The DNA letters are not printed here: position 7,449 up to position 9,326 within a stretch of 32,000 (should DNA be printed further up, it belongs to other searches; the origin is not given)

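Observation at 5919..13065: Type IV pilus-like assembly locus with an unusual gene complement (two prepilins, two ORFan surface proteins, platform, ATPase, ParA/MinD, two small ORFans)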

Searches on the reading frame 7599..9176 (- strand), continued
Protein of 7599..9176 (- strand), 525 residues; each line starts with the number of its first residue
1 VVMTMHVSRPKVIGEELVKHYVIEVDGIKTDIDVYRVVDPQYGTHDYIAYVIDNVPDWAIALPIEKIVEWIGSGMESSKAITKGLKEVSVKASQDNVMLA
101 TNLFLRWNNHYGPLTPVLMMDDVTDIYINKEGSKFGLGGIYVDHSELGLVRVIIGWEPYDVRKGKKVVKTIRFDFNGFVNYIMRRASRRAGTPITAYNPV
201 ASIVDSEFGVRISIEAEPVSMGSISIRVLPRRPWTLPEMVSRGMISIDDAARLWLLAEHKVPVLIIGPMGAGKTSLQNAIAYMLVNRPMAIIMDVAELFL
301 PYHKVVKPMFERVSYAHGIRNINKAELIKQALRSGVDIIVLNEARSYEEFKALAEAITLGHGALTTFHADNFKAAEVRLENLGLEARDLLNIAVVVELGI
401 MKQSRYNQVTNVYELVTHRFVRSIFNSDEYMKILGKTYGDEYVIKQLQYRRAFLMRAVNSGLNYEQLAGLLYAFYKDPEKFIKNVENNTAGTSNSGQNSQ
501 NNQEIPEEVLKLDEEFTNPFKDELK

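Call 47: search_protein_representatives(alignment_id=A1)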
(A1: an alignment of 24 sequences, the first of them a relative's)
Query: 24 sequences, 356 profile positions. Proteins with E-value up to 0.001 (for the whole library): 20; up to 1e-10: 13; up to 1e-30: 11. The best 20 are listed.
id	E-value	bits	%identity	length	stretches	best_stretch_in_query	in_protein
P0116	7.7e-172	587.8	-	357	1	1-356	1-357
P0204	4.5e-62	226.7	-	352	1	1-352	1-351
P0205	3.9e-61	223.7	-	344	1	3-353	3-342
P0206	3.1e-48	181.2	-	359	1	1-355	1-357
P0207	1.1e-43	166.3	-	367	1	2-349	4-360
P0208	1.5e-42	162.5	-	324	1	53-345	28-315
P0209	2.7e-42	161.7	-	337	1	2-351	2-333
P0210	1.1e-38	149.8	-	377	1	2-348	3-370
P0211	3.6e-38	148.1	-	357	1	2-351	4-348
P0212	1.4e-35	139.6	-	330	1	58-352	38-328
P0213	2.0e-34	135.8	-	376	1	3-349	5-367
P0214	2.4e-13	66.4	-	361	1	6-297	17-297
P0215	6.4e-11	58.5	-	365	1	60-307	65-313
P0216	2.2e-09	53.4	-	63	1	311-356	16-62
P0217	7.3e-09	51.7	-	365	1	7-280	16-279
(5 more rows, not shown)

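Call 49: search_protein_families(library=pfam, alignment_id=A2, max_evalue=1)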
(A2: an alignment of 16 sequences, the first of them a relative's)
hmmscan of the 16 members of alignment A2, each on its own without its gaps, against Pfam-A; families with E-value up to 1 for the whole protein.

A. member 1, P0101 (357 aa): 1 family
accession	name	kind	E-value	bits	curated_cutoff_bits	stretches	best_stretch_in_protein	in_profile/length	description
PF17920.6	TetR_C_16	-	0.15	12.8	26.2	1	56-124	20-88/107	Tetracyclin repressor-like, C-terminal domain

B. families by the number of members that match (of 16 scanned): 13 families
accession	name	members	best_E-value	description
PF06738.18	ThrE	1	0.00011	Putative threonine/serine exporter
PF06081.17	ArAE_1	1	0.0016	Aromatic acid exporter family member 1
PF00482.28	T2SSF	1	0.022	Type II secretion system (T2SS), protein F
PF05437.17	AzlD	1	0.039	Branched-chain amino acid transport protein (AzlD)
PF02109.21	DAD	1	0.042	DAD family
PF01312.24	Bac_export_2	1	0.042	FlhB HrpN YscU SpaS Family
PF12040.14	DUF3526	1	0.054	Domain of unknown function (DUF3526)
PF10415.14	FumaraseC_C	1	0.063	Fumarase C C-terminus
PF17920.6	TetR_C_16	1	0.15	Tetracyclin repressor-like, C-terminal domain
PF03172.18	HSR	1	0.17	HSR domain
PF16929.11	Asp2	1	0.18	Accessory Sec system GspB-transporter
PF17555.7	TssN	1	0.72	Type VI secretion system, TssN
PF14159.11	CAAD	1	0.89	CAAD domains of cyanobacterial aminoacyl-tRNA synthetase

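Call 50: search_solved_structures(query=A2, max_evalue=10)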
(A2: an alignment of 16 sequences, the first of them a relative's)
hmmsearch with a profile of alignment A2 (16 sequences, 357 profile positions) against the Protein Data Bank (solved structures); distinct sequences matched with E-value up to 10: 6.
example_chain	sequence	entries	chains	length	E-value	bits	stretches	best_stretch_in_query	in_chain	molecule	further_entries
5cwo_A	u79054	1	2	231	0.04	16.3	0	233-268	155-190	Designed helical repeat protein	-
7tcd_A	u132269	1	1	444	0.11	14.8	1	229-268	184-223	D13 LOV2-DARPin fusion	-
8fbi_A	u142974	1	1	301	0.53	12.6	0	197-269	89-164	KWOCA_39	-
8f6q_A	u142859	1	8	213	1.9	10.7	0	230-255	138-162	C8-71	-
5cwm_A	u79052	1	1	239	3.6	9.9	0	234-269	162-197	Designed helical repeat protein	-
23wn_A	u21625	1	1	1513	9.9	8.4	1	23-119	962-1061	DP622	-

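Call 51: find_encoding_contigs(protein=P0092, flank=6000, max_places=1)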
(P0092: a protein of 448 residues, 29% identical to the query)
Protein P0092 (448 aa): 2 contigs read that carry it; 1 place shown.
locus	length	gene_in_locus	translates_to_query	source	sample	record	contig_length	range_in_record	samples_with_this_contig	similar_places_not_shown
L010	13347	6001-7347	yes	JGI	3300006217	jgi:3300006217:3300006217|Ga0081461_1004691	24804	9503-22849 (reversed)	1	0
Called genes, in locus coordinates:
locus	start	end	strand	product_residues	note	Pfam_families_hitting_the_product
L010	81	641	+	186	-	-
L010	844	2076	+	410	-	PF00890:FAD_binding_2 (weak), PF01262:AlaDh_PNT_C (weak), PF01266:DAO (weak), PF03486:HI0933_like, PF07992:Pyr_redox_2, PF12831:FAD_oxidored, PF13450:NAD_binding_8, PF22780:HI0933_like_1st, +2 more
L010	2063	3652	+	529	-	PF28550:DUF8436, PF01266:DAO (faint), PF03486:HI0933_like (weak), PF07992:Pyr_redox_2 (faint), PF13738:Pyr_redox_3 (faint), PF13450:NAD_binding_8 (weak), PF21688:FAD-depend_C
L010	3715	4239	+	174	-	PF01966:HD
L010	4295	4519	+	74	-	PF04964:Flp_Fap (weak)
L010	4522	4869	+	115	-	PF07811:TadE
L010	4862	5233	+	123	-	-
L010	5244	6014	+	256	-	PF10609:ParA (weak), PF13614:AAA_31, PF01656:CbiA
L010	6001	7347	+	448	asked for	PF00437:T2SSE, PF27713:UCP018868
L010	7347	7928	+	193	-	-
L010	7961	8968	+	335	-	PF00482:T2SSF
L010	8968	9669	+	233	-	PF00482:T2SSF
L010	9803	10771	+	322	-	-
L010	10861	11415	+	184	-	PF01330:RuvA_N, PF14520:HHH_5, PF07499:RuvA_C (weak)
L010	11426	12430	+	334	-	PF05496:RuvB_N, PF13173:AAA_14 (weak), PF00004:AAA, PF07728:AAA_5 (weak), PF17864:AAA_lid_4, PF05491:WHD_RuvB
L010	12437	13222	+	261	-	-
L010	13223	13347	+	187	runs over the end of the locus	PF13238:AAA_18 (weak)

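Call 52: find_encoding_contigs(protein=P0096, flank=6000, max_places=1)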
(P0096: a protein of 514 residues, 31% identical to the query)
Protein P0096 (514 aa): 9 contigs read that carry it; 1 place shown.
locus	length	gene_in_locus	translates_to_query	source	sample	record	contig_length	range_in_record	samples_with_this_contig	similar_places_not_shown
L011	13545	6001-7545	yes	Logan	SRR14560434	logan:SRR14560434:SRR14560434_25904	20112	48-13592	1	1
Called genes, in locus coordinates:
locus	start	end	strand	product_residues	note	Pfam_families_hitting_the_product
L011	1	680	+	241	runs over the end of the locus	?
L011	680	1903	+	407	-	PF28597:T2SSF_N (weak), PF00482:T2SSF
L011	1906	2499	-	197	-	-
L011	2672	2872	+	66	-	-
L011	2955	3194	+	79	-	-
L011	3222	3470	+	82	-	-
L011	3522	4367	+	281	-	PF16976:RcpC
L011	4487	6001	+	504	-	PF13614:AAA_31 (weak)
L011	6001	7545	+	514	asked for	PF00437:T2SSE, PF27713:UCP018868 (weak)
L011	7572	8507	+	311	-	PF00482:T2SSF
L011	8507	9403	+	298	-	PF00482:T2SSF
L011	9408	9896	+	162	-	-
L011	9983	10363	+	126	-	-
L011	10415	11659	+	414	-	PF00437:T2SSE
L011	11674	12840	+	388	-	-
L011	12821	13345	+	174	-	-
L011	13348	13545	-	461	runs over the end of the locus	-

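Call 57: find_homologous_proteins(query=A2, max_evalue=0.01)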
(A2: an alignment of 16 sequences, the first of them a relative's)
Query A2 (16 sequences) (357 aa, profile of the alignment): 77 proteins with E <= 0.01 among 8000 candidates.
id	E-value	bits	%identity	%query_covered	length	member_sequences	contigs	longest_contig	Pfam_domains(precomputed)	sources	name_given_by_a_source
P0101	5.5e-119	416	100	100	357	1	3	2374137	-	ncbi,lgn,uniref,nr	ncbi:hypothetical protein [Vulcanisaeta distributa]|uniref:Uncharacterized protein n=1 Tax=Vulcanisa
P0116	3.6e-116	406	82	100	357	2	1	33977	-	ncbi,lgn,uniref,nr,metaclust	ncbi:hypothetical protein [Vulcanisaeta sp. JCM 16159]|uniref:hypothetical protein n=1 Tax=Vulcanisa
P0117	5.2e-112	393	82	100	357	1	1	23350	-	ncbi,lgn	-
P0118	3.4e-107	377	80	100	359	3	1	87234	-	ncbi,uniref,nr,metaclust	ncbi:hypothetical protein [Vulcanisaeta souniana]|uniref:hypothetical protein n=1 Tax=Vulcanisaeta s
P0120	9.5e-101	356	56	100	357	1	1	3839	-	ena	-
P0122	6.7e-100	353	56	100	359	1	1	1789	-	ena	-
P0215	2.5e-97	344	25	74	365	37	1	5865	-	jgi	-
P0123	2.3e-96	341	56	100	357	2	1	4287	-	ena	-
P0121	2.4e-96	341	59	100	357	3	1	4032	-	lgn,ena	-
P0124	3.8e-95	337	56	100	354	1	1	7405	-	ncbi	ncbi:MAG: hypothetical protein ACP5NQ_01295 [Vulcanisaeta sp.]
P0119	1.4e-94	335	55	100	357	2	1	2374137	-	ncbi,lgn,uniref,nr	ncbi:hypothetical protein [Vulcanisaeta distributa]|uniref:Uncharacterized protein n=1 Tax=Vulcanisa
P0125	1.1e-93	332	56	100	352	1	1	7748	-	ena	-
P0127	4.7e-93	330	55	99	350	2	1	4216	-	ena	-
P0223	9.1e-92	326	24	74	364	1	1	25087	-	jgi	jgi:hypothetical protein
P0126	1.7e-91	325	55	96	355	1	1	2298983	-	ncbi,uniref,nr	ncbi:hypothetical protein VMUT_1007 [Vulcanisaeta moutnovskia 768-28]|uniref:Uncharacterized protein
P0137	1.1e-77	280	46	99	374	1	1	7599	-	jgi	jgi:hypothetical protein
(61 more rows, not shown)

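Call 58: search_protein_families(library=pfam, proteins=[L004:1869-2309:+, L005:6777-7256:+, L004:730-1026:+, L005:2530-2820:+, L004:1062-1835:+, L005:2862-4082:+, L005:11376-11897:+, L005:5215-6738:+, L005:4213-5067:+, L004:272-682:+], max_evalue=1)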
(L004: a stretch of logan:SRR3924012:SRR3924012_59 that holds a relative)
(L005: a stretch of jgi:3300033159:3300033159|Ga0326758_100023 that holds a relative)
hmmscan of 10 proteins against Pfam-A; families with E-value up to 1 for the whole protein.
L004:1869-2309:+ (146 aa): 1 family
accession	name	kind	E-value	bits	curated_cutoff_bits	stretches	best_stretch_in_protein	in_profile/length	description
PF24352.1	DUF7512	-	0.02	14.9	27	1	21-45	14-39/46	Family of unknown function (DUF7512)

L005:6777-7256:+ (159 aa): 2 families
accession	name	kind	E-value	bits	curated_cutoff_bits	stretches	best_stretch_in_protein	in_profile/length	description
PF15168.11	TRIQK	-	0.26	11.7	27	1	10-43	38-71/79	Triple QxxK/R motif-containing protein family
PF06024.17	Orf78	-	0.31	11.8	29.4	1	18-43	59-84/101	Orf78 (ac78)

L004:730-1026:+ (98 aa): 0 families

L005:2530-2820:+ (96 aa): 1 family
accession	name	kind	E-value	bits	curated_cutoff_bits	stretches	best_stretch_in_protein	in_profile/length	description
PF13786.12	DUF4179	-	0.12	13.2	30.1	1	5-67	10-66/94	Domain of unknown function (DUF4179)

L004:1062-1835:+ (257 aa): 3 families
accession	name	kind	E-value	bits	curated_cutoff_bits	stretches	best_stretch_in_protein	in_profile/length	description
PF22852.1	SoxE_N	-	0.009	16.3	27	1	6-35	7-32/48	Sulfocyanin, N-terminal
PF04764.17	DUF613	-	0.18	12.4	25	1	171-199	31-58/120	Protein of unknown function (DUF613)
PF01917.21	Arch_flagellin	-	0.29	11.9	29.5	0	14-39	11-36/162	Archaebacterial flagellin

L005:2862-4082:+ (406 aa): 0 families

L005:11376-11897:+ (173 aa): 2 families
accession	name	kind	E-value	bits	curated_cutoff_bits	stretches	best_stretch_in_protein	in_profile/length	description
PF03114.23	BAR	-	0.13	12.3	28.5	0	20-44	128-152/234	BAR domain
PF12408.13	DUF3666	-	0.31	10.8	25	0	17-32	4-19/47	Ribose-5-phosphate isomerase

L005:5215-6738:+ (507 aa): 0 families

L005:4213-5067:+ (284 aa): 18 families
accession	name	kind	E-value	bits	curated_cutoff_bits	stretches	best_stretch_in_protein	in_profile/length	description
PF11781.13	Zn_ribbon_RRN7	-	2.4e-08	33.9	27.1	1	5-33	4-32/32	Zinc-finger of RNA-polymerase I-specific TFIIB, Rrn7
PF08271.17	Zn_Ribbon_TF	-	6e-06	26.2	29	1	8-38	3-35/43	TFIIB zinc-binding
PF12760.12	Zn_ribbon_IS1595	-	0.0012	19.1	25.4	1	6-30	19-45/46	Transposase zinc-ribbon domain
PF08273.17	Zn_Ribbon_Prim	-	0.0038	17.9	23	1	7-29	5-32/37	Zinc-binding domain of primase-helicase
PF21349.2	RUBY_RBDX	-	0.011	15.6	26.5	0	23-33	1-11/30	Rubrerythrin, rubredoxin-like domain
PF07282.18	Cas12f1-like_TNB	-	0.012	16.2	26.3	1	7-32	30-50/60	Cas12f1-like, TNB domain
PF14354.12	Lar_restr_allev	-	0.018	15.8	28.6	1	7-30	5-33/58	Restriction alleviation protein Lar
PF24042.1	DUF7351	-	0.024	14.8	31.2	1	6-53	2-53/177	Domain of unknown function (DUF7351)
PF24463.1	DUF7577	-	0.031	14.4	28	1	22-34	2-14/27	Domain of unknown function (DUF7577)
PF23430.1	DUF7117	-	0.049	13.7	28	1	7-31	8-32/232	Family of unknown function (DUF7117)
PF10080.14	FtrD-like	-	0.059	13.9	26.3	1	6-38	35-67/101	Membrane iron-sulfur containing protein FtrD-like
PF08274.17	Zn_Ribbon_YjdM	-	0.069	13.6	30.8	1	7-29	4-26/30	PhnA Zinc-Ribbon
PF06677.18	Auto_anti-p27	-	0.17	12.5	24.1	1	4-29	14-40/40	Sjogren's syndrome/scleroderma autoantigen 1 (Autoantigen p27)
PF24458.1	DUF7573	-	0.17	12.3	30.2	1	2-28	6-36/39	Domain of unknown function (DUF7573)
PF13248.11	Zn_ribbon_3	-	0.19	11.7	27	0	8-32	5-26/26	zinc-ribbon domain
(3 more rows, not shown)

L004:272-682:+ (136 aa): 2 families
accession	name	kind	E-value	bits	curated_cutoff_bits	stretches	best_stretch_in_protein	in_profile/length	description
PF19395.4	DUF5970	-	0.11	13.6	25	1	37-101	9-71/77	Family of unknown function (DUF5970)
PF07784.16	DUF1622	-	0.15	12.5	24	0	19-45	40-66/78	Protein of unknown function (DUF1622)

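Call 83: find_encoding_contigs(protein=P0089, flank=6000, max_places=1)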
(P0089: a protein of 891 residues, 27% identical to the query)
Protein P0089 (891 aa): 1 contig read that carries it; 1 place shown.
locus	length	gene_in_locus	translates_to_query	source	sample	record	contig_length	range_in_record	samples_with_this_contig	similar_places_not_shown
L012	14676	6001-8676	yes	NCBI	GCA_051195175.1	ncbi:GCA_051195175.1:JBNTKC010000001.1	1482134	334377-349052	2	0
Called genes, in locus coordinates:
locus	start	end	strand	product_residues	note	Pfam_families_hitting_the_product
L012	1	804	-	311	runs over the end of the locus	PF01040:UbiA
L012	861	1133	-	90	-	-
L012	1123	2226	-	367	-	PF01594:AI-2E_transport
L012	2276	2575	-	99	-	PF19091:DUF5779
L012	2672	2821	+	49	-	PF24434:DUF7557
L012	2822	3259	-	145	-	PF19113:DUF5799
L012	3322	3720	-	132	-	PF02566:OsmC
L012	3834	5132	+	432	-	PF07690:MFS_1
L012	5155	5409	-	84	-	PF19133:DUF5816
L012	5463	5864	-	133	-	PF00571:CBS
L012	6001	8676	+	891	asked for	PF23990:PilB3_N, PF27713:UCP018868 (faint), PF00437:T2SSE, PF23989:PilB3_C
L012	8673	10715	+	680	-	PF00482:T2SSF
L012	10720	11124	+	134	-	PF23958:DUF7287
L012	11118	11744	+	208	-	PF23959:DUF7288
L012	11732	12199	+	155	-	PF23928:DUF7266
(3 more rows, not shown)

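Call 84: find_encoding_contigs(protein=P0086, flank=6000, max_places=1)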
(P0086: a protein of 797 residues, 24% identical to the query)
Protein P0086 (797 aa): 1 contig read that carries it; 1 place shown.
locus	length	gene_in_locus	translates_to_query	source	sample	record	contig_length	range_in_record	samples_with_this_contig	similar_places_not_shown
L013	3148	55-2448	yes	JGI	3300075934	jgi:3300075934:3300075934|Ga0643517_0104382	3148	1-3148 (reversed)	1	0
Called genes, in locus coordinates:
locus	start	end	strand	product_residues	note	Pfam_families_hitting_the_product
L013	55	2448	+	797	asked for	PF23990:PilB3_N (faint), PF27713:UCP018868 (faint), PF00437:T2SSE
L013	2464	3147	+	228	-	?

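Call 88: find_encoding_contigs(protein=P0223, flank=9000, max_places=1)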
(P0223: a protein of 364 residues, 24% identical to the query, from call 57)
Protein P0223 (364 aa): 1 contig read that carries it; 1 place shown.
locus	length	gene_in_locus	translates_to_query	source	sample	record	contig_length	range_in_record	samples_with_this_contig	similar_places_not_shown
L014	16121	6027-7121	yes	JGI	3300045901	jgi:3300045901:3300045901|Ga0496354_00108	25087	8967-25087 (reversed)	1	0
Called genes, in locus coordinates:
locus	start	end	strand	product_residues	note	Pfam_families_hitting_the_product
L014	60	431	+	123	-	-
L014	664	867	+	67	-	-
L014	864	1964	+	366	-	-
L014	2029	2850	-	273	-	-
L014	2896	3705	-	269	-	-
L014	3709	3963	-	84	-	-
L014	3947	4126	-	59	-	-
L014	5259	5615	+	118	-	-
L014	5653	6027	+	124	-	-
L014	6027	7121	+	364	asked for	-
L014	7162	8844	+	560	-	PF00437:T2SSE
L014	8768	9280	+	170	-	-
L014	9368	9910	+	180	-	-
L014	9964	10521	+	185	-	-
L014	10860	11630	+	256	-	-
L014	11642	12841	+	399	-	PF13191:AAA_16 (faint)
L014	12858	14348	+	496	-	-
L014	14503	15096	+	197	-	-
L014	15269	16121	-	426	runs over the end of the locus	PF00589:Phage_integrase, PF16795:Phage_integr_3 (weak)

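Call 93: search_dna_similar(query=window:7599-9176:-, collection=plasmids, mode=protein, max_rows=8, max_evalue=1e-8)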
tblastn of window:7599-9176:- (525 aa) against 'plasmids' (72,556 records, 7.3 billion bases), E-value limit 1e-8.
Records with a match: 362; places in all: 370; records where one place covers at least 80% of the query: 0.
Best place of each record, by identity: <60% 362.
By first word of the organism name: Ralstonia 88; Sinorhizobium 75; Rhizobium 57; Pseudosulfitobacter 37; Sphingobium 16; Azospirillum 13; Burkholderia 10; Vibrio 6; Sphingomonas 4; Novosphingobium 4; and 38 more.
By predicted mobility (MOB-suite, as given by PLSDB): non-mobilizable 168; mobilizable 97; conjugative 97.
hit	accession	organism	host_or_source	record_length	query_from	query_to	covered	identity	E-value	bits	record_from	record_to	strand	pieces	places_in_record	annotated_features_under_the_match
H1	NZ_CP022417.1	Pseudosulfitobacter pseudonitzschiae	Skeletonema marinoi strain RO5AC,Cell ...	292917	111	462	67%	28.6%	5e-18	96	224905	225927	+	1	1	CpaF family protein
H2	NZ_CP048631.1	Ancylobacter pratisalsi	-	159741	111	474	69%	27.4%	6e-16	89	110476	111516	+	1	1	CpaF family protein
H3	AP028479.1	Serratia marcescens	Homo sapiens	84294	111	465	68%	27.6%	4e-17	92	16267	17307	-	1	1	tight adherance operon protein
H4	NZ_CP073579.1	Photobacterium sp. GJ3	-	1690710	112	463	67%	27.8%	1e-17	95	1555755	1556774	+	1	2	record has no annotation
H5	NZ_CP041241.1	Sinorhizobium mexicanum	Acaciella angustissima,cell culture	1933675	86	436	67%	27.2%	1e-15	88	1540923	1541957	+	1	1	none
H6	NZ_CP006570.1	Sodalis praecaptivus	-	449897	111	454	66%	27.2%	2e-17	94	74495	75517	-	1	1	CpaF family protein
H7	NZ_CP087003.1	Pseudosulfitobacter pseudonitzschiae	Skeletonema costatum,The surface ...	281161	111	416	54%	32.5%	1e-16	113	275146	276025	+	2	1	CpaF family protein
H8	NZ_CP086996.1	Pseudosulfitobacter pseudonitzschiae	Skeletonema costatum,The surface ...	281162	111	416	58%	30.1%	4e-14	105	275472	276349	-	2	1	ATPase, T2SS/T4P/T4SS family (x2)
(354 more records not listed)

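Call 94: search_dna_similar(query=window:7599-9176:-, collection=phages, mode=protein, max_rows=8, max_evalue=1e-8)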
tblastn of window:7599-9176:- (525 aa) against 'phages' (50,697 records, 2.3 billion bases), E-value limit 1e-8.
Records with a match: 4; places in all: 4; records where one place covers at least 80% of the query: 0.
Best place of each record, by identity: <60% 4.
By first word of the organism name: Bacteriophage 3; Microcystis 1.
By host as written in the record: - 3; Microcystis sp. SG03 1.
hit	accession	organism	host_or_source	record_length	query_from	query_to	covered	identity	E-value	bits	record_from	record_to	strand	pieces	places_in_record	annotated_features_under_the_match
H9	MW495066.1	Microcystis phage MaAM05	Microcystis sp. SG03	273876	159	435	53%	27.2%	1e-12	77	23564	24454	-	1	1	hypothetical protein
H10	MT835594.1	Bacteriophage sp.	human fecal samples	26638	114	395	54%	26.6%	1e-10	71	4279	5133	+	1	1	record has no annotation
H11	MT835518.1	Bacteriophage sp.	human fecal samples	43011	182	418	45%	27.0%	5e-11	72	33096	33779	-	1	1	record has no annotation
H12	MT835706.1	Bacteriophage sp.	human fecal samples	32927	189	382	37%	30.8%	4e-10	69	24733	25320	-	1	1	record has no annotation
